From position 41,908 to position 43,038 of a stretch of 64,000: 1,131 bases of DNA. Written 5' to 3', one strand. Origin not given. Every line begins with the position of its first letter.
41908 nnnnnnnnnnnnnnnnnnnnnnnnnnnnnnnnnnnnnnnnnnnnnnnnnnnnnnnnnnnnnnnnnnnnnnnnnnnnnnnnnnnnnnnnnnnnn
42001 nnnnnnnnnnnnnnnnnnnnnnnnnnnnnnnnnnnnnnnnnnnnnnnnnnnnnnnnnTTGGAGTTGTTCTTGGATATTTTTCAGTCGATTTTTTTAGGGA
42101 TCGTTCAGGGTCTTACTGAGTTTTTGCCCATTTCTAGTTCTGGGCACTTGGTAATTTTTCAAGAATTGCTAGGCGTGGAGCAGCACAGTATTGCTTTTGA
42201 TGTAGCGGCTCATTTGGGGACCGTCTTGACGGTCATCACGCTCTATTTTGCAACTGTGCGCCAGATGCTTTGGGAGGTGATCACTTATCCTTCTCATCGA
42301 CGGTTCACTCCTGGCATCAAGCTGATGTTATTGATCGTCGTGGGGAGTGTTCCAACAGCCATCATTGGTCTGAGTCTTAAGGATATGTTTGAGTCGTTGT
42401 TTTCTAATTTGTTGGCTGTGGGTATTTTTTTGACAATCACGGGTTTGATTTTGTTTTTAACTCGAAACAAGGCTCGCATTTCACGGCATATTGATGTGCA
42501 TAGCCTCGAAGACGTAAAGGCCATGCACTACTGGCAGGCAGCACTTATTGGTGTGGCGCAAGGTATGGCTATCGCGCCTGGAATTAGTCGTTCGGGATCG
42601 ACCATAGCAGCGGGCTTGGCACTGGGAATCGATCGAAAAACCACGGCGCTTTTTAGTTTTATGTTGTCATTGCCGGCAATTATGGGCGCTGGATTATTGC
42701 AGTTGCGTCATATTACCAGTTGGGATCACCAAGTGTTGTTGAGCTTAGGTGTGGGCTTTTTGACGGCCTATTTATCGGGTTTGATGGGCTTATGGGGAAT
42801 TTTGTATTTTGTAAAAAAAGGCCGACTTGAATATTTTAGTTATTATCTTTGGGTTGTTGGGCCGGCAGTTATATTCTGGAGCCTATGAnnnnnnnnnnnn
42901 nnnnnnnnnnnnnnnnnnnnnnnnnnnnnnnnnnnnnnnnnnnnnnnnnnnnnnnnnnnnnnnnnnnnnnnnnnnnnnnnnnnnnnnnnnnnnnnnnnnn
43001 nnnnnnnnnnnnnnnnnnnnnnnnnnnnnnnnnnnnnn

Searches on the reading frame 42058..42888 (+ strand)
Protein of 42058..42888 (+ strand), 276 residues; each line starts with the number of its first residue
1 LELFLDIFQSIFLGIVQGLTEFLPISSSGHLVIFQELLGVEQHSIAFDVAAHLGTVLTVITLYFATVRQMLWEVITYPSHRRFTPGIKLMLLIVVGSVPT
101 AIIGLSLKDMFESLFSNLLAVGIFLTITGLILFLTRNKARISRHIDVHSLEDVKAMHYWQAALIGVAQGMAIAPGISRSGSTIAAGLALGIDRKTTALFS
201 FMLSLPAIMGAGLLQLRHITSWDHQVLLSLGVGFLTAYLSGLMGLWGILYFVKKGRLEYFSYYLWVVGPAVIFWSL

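Call 13: search_protein_families(library=pfam, proteins=[window:42058-42888:+])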
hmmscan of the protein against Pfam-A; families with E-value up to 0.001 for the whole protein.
window:42058-42888:+ (276 aa): 1 family
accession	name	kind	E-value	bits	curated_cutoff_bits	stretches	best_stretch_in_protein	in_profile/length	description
PF02673.24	BacA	-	2.8e-72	243.9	33.4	1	11-268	2-255/257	Bacitracin resistance protein BacA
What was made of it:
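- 42070..42888 (+): uppP (BacA family undecaprenyl-diphosphatase), bracketed by B1 and B2 in direct orientation. Pfam PF02673, E = 2.8e-72 (call 13).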

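Call 22: find_encoding_contigs(protein=window:42058-42885:+, flank=10000, max_places=10)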
Protein window:42058-42885:+ (276 aa): no gene with exactly this product is on record in the collection.

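Call 26: find_homologous_proteins(query=window:42058-42885:+)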
Query window:42058-42885:+ (276 aa): 7973 proteins with E <= 0.001 among 8000 candidates; the best 120 are listed.
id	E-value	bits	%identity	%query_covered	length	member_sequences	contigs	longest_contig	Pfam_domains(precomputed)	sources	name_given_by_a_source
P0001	1.3e-168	578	100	99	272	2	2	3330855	PF02673.25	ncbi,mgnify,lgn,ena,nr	ncbi:MAG: undecaprenyl-diphosphate phosphatase [Pseudobdellovibrionaceae bacterium]|mgnify:CR=1 FL=1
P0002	3.1e-101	357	62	97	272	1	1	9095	PF02673.25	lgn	-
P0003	5.7e-99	349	62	97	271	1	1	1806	PF02673.25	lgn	-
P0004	1.2e-98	348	61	99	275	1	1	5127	PF02673.25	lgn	-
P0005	2.5e-96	340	59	99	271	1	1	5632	PF02673.25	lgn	-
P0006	1.5e-89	318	53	100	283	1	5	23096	PF02673.25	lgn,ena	-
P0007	3.8e-89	317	57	97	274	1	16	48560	PF02673.25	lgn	-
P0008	1.4e-88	315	56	99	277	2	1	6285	PF02673.25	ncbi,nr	ncbi:MAG: undecaprenyl-diphosphate phosphatase [Bdellovibrionales bacterium]|nr:undecaprenyl-diphosp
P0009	1.6e-87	312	54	99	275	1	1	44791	PF02673.25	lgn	-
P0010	3.5e-87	310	55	98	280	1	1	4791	PF02673.25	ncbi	-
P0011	4.6e-87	310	56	99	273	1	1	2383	PF02673.25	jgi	jgi:undecaprenyl-diphosphatase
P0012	1.2e-86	309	56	99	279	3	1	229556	PF02673.25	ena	-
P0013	2.2e-86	308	54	96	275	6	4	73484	PF02673.25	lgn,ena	-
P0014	6.5e-86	306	55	96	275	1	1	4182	PF02673.25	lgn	-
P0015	1.2e-85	305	55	97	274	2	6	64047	PF02673.25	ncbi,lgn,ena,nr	ncbi:MAG: undecaprenyl-diphosphate phosphatase [Bdellovibrionaceae bacterium]|nr:undecaprenyl-diphos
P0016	3.7e-85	304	53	96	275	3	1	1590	PF02673.25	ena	-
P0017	6.0e-85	303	54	99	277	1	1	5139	PF02673.25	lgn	-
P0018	3.2e-84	301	51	99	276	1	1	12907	PF02673.25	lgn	-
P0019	3.8e-84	301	54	99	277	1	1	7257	PF02673.25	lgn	-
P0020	5.1e-84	300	54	94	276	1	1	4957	PF02673.25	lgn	-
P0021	1.9e-83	298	54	96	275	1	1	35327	PF02673.25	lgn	-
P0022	2.8e-82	294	55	96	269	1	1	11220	PF02673.25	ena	-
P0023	7.4e-82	293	52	99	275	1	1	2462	PF02673.25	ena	-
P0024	7.8e-82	293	54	98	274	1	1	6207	PF02673.25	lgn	-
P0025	9.6e-82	293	52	96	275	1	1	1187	PF02673.25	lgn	-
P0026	1.8e-81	292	54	99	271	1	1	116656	PF02673.25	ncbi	-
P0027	2.7e-81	291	55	98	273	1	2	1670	PF02673.25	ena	-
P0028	2.8e-81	291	50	97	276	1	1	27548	PF02673.25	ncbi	ncbi:MAG: undecaprenyl-diphosphate phosphatase [Bdellovibrionales bacterium]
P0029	8.8e-80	286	52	89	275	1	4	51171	PF02673.25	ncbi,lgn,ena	-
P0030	2.4e-79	285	54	93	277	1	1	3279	PF02673.25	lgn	-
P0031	1.2e-78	282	53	94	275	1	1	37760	PF02673.25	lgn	-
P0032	5.2e-78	280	53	99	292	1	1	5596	PF02673.25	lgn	-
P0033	5.5e-78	280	50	98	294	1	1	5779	PF02673.25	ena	-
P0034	2.4e-77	278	51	99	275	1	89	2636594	PF02673.25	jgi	jgi:undecaprenyl-diphosphatase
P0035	3.2e-77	278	51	99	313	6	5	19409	PF02673.25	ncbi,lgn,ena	-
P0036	4.6e-77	277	52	95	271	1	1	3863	PF02673.25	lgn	-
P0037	8.3e-77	276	51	97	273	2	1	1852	PF02673.25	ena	-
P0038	1.8e-76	275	50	99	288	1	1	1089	PF02673.25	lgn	-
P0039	7.6e-76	273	51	97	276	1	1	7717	PF02673.25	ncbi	-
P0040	8.6e-76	273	52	97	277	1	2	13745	PF02673.25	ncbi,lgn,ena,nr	ncbi:MAG: undecaprenyl-diphosphate phosphatase [Bdellovibrionales bacterium]|nr:undecaprenyl-diphosp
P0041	1.8e-75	272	52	97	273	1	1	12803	PF02673.25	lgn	-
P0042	5.3e-75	271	50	98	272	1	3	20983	PF02673.25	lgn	-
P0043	5.3e-75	271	53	94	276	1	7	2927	PF02673.25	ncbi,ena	-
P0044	1.1e-74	270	51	94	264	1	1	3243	PF02673.25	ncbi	-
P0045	2.3e-74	268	51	96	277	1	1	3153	PF02673.25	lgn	-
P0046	2.6e-74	268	54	97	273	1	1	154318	PF02673.25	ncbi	-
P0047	3.4e-74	268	52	95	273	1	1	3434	PF02673.25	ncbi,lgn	-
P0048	5.7e-74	267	49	98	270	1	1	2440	PF02673.25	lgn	-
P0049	1.5e-73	266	49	94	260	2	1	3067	PF02673.25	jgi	-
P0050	1.8e-73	265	51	94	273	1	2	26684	PF02673.25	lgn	-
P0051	6.8e-73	264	53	93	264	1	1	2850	PF02673.25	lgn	-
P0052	1.3e-72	263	50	97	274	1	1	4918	PF02673.25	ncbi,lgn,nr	ncbi:MAG: undecaprenyl-diphosphate phosphatase [Bdellovibrionales bacterium]|nr:undecaprenyl-diphosp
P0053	1.4e-72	263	51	98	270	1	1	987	PF02673.25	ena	-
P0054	6.1e-72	261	50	97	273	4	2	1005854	PF02673.25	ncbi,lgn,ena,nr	ncbi:MAG: undecaprenyl-diphosphate phosphatase [Bdellovibrionaceae bacterium]|nr:undecaprenyl-diphos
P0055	1.1e-71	260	50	96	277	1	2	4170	PF02673.25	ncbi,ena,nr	ncbi:MAG: undecaprenyl-diphosphate phosphatase [Bdellovibrionales bacterium]|nr:undecaprenyl-diphosp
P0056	1.1e-71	260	49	96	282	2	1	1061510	PF02673.25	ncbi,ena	-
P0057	1.9e-71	259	48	92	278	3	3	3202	PF02673.25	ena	-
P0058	4.2e-71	258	48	99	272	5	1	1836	PF02673.25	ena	-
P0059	4.6e-71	258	50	97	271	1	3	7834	PF02673.25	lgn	-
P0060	7.2e-71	257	48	99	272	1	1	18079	PF02673.25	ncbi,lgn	-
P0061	7.3e-71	257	49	97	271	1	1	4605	PF02673.25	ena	-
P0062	3.0e-70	255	51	96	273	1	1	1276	PF02673.25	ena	-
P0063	3.3e-70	255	50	96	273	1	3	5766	PF02673.25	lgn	-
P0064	3.4e-70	255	49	96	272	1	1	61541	PF02673.25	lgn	-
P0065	4.2e-70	254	51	98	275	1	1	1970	PF02673.25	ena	-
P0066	1.2e-69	253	50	98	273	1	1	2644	PF02673.25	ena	-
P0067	2.2e-69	252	50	91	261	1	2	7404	PF02673.25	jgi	jgi:undecaprenyl-diphosphatase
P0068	4.1e-69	251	47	98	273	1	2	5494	PF02673.25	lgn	-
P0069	6.0e-69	251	51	95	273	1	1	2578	PF02673.25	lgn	-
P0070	1.5e-68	249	50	92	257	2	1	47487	PF02673.25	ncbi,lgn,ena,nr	ncbi:MAG: undecaprenyl-diphosphate phosphatase [Bdellovibrionales bacterium]|nr:undecaprenyl-diphosp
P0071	4.4e-68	248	46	97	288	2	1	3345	PF02673.25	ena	-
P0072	1.4e-67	246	48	97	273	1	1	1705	PF02673.25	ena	-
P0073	2.0e-67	246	48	97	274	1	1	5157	PF02673.25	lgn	-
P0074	2.4e-67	245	51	96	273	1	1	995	PF02673.25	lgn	-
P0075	2.8e-67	245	48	97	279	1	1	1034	PF02673.25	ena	-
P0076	3.2e-67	245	48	98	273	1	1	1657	PF02673.25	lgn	-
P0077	7.2e-67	244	49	96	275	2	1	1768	PF02673.25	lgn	-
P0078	1.3e-66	243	48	96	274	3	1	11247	PF02673.25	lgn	-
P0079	2.6e-66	242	46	97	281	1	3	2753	PF02673.25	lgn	-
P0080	3.0e-66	242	47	96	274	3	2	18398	PF02673.25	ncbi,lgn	-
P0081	3.3e-66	242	47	96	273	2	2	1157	PF02673.25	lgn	-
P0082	1.2e-65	240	44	97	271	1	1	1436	PF02673.25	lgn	-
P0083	2.9e-64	235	50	95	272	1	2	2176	PF02673.25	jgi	jgi:undecaprenyl-diphosphatase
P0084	3.3e-64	235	48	94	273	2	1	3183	PF02673.25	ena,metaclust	metaclust:\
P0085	3.1e-63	232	44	96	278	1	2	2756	PF02673.25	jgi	-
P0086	7.5e-63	231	46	97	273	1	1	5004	PF02673.25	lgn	-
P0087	9.0e-63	230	47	95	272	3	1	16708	PF02673.25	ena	-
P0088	9.6e-63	230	47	97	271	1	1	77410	PF02673.25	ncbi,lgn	-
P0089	1.2e-62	230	48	94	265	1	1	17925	PF02673.25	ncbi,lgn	ncbi:MAG: undecaprenyl-diphosphate phosphatase [Myxococcota bacterium]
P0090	1.6e-62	230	48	95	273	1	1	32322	PF02673.25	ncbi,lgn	-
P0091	3.7e-62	228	45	97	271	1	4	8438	PF02673.25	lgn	-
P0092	4.4e-62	228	46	95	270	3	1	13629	PF02673.25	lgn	-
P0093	6.9e-61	224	46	97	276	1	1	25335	PF02673.25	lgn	-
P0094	8.7e-61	224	46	93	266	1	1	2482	PF02673.25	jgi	jgi:undecaprenyl-diphosphatase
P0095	1.2e-60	223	44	97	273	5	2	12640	PF02673.25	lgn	-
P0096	1.5e-60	223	46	98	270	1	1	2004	PF02673.25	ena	-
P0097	1.5e-60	223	45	96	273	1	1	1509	PF02673.25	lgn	-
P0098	1.5e-60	223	45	96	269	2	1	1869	PF02673.25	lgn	-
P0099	2.3e-60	223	47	94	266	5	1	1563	PF02673.25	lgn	-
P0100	2.5e-60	222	47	97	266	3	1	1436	PF02673.25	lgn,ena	-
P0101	2.8e-60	222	45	99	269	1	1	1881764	PF02673.25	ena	-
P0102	3.6e-60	222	46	97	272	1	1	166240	PF02673.25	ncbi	ncbi:MAG: undecaprenyl-diphosphate phosphatase [Bdellovibrionales bacterium]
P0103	4.0e-60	222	47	99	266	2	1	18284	PF02673.25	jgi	jgi:undecaprenyl-diphosphatase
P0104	4.0e-60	222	47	98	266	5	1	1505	PF02673.25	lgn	-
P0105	1.5e-59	220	50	94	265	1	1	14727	PF02673.25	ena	-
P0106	1.8e-59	220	44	98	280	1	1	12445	PF02673.25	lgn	-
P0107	2.6e-59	219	45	94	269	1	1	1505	PF02673.25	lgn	-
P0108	2.8e-59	219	47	98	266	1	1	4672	PF02673.25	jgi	-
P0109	3.2e-59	219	46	96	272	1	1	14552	PF02673.25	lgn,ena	-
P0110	6.9e-59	218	44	98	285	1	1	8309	PF02673.25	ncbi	-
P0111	7.8e-59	218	47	97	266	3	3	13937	PF02673.25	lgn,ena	-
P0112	7.8e-59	218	48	94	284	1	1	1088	PF02673.25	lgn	-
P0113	1.2e-58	217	44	98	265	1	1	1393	PF02673.25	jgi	jgi:undecaprenyl-diphosphatase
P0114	1.9e-58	216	44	93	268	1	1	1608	PF02673.25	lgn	-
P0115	2.2e-58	216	42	96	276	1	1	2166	PF02673.25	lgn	-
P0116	2.3e-58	216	47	93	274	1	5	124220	PF02673.25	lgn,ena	-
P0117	2.4e-58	216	47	98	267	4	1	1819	PF02673.25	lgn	-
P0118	3.2e-58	216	47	96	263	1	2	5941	PF02673.25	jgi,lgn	jgi:undecaprenyl-diphosphatase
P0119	4.0e-58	215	44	96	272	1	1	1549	PF02673.25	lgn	-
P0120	4.0e-58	215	45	99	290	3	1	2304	PF02673.25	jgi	jgi:undecaprenyl-diphosphatase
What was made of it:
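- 42070..42888 (+): The 272-aa product is identical to P0001 (call 26).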

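Call 27: find_encoding_contigs(protein=P0001, flank=10000, max_places=10)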
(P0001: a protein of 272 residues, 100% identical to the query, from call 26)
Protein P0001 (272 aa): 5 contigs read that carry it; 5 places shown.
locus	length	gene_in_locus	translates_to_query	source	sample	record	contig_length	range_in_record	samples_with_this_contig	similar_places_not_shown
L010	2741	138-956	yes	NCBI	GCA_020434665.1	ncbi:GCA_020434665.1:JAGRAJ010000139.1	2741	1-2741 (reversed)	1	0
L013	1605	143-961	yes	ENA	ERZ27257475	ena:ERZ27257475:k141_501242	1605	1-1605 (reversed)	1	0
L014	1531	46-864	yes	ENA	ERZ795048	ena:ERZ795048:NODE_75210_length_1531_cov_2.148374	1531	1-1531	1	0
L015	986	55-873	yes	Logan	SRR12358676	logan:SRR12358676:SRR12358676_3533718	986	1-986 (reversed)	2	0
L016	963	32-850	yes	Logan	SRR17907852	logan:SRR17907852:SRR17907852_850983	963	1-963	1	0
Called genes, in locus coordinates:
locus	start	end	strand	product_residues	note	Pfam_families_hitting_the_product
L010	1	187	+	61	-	?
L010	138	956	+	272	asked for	PF02673:BacA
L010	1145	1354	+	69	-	-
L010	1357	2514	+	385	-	PF01053:Cys_Met_Meta_PP, PF00155:Aminotran_1_2, PF01041:DegT_DnrJ_EryC1 (weak), PF00266:Aminotran_5 (faint)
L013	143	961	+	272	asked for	PF02673:BacA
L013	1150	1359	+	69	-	-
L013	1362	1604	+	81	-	?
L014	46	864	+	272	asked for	PF02673:BacA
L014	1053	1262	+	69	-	-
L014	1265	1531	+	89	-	?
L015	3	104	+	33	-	?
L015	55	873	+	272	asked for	PF02673:BacA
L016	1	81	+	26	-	?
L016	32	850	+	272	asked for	PF02673:BacA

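Call 34: find_encoding_contigs(protein=P0002, flank=5000, max_places=3)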
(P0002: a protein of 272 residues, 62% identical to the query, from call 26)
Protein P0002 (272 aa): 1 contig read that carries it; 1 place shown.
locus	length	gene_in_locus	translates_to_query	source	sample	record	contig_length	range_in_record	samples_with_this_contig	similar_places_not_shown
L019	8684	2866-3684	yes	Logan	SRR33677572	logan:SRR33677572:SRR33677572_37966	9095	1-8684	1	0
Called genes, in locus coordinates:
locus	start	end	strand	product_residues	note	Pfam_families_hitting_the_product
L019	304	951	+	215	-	-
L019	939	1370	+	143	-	-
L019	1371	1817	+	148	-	-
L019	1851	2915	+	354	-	PF00069:Pkinase, PF07714:PK_Tyr_Ser-Thr, PF01163:RIO1 (faint), PF03109:ABC1 (weak)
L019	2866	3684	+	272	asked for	PF02673:BacA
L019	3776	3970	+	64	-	-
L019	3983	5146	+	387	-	PF01053:Cys_Met_Meta_PP, PF00155:Aminotran_1_2 (weak), PF00266:Aminotran_5 (faint)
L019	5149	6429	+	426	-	PF01663:Phosphodiest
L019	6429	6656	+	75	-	PF07866:DUF1653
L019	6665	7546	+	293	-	PF00535:Glycos_transf_2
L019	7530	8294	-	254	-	PF00535:Glycos_transf_2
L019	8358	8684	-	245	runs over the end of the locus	?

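Call 35: find_encoding_contigs(protein=P0007, flank=5000, max_places=3)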
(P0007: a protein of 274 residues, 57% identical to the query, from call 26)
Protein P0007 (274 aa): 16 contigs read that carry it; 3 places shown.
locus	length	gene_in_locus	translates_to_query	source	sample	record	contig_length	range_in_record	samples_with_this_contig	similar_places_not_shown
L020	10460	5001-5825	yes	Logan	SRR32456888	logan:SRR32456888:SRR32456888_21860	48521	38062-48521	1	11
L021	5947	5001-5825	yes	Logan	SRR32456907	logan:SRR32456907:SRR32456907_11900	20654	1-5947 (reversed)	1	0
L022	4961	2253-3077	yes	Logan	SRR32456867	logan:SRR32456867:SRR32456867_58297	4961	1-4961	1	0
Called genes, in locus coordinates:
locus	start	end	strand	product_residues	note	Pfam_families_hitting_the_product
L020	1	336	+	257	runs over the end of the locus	PF02405:MlaE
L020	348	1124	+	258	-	PF02470:MlaD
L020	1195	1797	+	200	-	-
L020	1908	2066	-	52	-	-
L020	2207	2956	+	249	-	-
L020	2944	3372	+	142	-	PF00482:T2SSF (weak)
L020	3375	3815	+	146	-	-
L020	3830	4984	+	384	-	PF00069:Pkinase, PF01163:RIO1, PF07714:PK_Tyr_Ser-Thr, PF01636:APH (faint), PF03109:ABC1 (weak)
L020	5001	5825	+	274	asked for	PF02673:BacA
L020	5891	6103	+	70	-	-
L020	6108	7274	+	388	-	PF01053:Cys_Met_Meta_PP, PF00155:Aminotran_1_2 (weak)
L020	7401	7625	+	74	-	-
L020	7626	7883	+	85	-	PF05016:ParE_toxin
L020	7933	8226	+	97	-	PF05015:HigB-like_toxin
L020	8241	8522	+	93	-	PF01381:HTH_3 (weak)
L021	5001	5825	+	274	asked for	PF02673:BacA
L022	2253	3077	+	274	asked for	PF02673:BacA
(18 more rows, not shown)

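Call 57: find_encoding_contigs(protein=P0012, flank=10000, max_places=1)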
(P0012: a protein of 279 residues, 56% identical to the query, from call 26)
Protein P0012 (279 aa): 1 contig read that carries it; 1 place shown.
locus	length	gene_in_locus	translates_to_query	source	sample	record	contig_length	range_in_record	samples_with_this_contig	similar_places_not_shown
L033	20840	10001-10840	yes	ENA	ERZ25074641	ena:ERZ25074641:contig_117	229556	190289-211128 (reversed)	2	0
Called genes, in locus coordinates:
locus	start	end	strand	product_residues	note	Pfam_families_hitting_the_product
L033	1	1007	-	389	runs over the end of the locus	PF08442:ATP-grasp_2, PF13549:ATP-grasp_5 (weak), PF24948:Citrate_synth_N, PF00549:Ligase_CoA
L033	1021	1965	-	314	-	PF00056:Ldh_1_N, PF03721:UDPG_MGDP_dh_N, PF02866:Ldh_1_C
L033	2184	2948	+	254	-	PF00005:ABC_tran, PF13304:AAA_21 (faint)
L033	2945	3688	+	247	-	PF00005:ABC_tran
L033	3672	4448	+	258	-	PF02405:MlaE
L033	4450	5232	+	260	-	PF02405:MlaE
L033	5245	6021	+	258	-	PF02470:MlaD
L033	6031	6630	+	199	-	-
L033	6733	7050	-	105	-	-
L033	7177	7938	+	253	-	-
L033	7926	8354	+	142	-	-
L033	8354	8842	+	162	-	-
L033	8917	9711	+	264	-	PF00069:Pkinase, PF07714:PK_Tyr_Ser-Thr, PF03109:ABC1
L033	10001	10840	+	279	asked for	PF02673:BacA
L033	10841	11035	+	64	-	-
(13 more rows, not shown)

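Call 58: find_encoding_contigs(protein=P0009, flank=10000, max_places=1)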
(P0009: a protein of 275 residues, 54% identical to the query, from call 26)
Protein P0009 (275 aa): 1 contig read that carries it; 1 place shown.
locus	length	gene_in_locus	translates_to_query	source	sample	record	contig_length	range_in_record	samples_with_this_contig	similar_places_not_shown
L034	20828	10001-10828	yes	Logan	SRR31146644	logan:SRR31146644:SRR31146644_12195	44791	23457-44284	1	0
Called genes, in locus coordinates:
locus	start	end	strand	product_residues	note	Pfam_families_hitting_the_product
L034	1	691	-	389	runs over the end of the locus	PF08442:ATP-grasp_2, PF13549:ATP-grasp_5, PF24948:Citrate_synth_N, PF00549:Ligase_CoA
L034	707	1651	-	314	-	PF00056:Ldh_1_N, PF03721:UDPG_MGDP_dh_N (weak), PF02866:Ldh_1_C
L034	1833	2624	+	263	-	PF00005:ABC_tran, PF13304:AAA_21 (faint)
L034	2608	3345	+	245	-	PF00005:ABC_tran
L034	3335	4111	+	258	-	PF02405:MlaE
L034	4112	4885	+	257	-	PF02405:MlaE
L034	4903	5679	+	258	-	PF02470:MlaD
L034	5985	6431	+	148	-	-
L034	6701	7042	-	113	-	-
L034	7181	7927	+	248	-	-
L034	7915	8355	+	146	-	PF00482:T2SSF (weak)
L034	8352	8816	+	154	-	-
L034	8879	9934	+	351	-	PF00069:Pkinase, PF07714:PK_Tyr_Ser-Thr, PF03109:ABC1 (faint)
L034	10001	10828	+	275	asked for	PF02673:BacA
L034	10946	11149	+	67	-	-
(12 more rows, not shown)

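Call 59: find_encoding_contigs(protein=P0006, flank=10000, max_places=1)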
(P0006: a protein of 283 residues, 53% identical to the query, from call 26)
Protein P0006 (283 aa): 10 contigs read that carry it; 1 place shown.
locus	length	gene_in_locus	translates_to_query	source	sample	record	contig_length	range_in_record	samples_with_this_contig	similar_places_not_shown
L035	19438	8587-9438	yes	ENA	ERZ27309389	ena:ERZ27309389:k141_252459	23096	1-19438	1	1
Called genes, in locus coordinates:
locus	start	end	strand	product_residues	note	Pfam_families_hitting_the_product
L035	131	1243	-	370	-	PF01118:Semialdhyde_dh, PF02774:Semialdhyde_dhC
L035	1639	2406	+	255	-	PF00005:ABC_tran, PF13304:AAA_21 (faint)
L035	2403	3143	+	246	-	PF00005:ABC_tran, PF13304:AAA_21 (faint)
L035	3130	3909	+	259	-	PF02405:MlaE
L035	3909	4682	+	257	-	PF02405:MlaE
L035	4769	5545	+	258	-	PF02470:MlaD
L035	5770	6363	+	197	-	-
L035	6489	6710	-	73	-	-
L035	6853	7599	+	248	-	-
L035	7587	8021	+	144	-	-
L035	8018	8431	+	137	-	-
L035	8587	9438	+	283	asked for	PF02673:BacA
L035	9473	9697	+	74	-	-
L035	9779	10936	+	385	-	PF01053:Cys_Met_Meta_PP, PF00155:Aminotran_1_2 (weak), PF01041:DegT_DnrJ_EryC1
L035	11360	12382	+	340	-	PF01207:Dus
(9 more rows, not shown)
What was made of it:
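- Tried and rejected: uppP as a mobile cassette: rejected, because uppP is syntenic in five relatives (calls 34, 35, 57-59).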
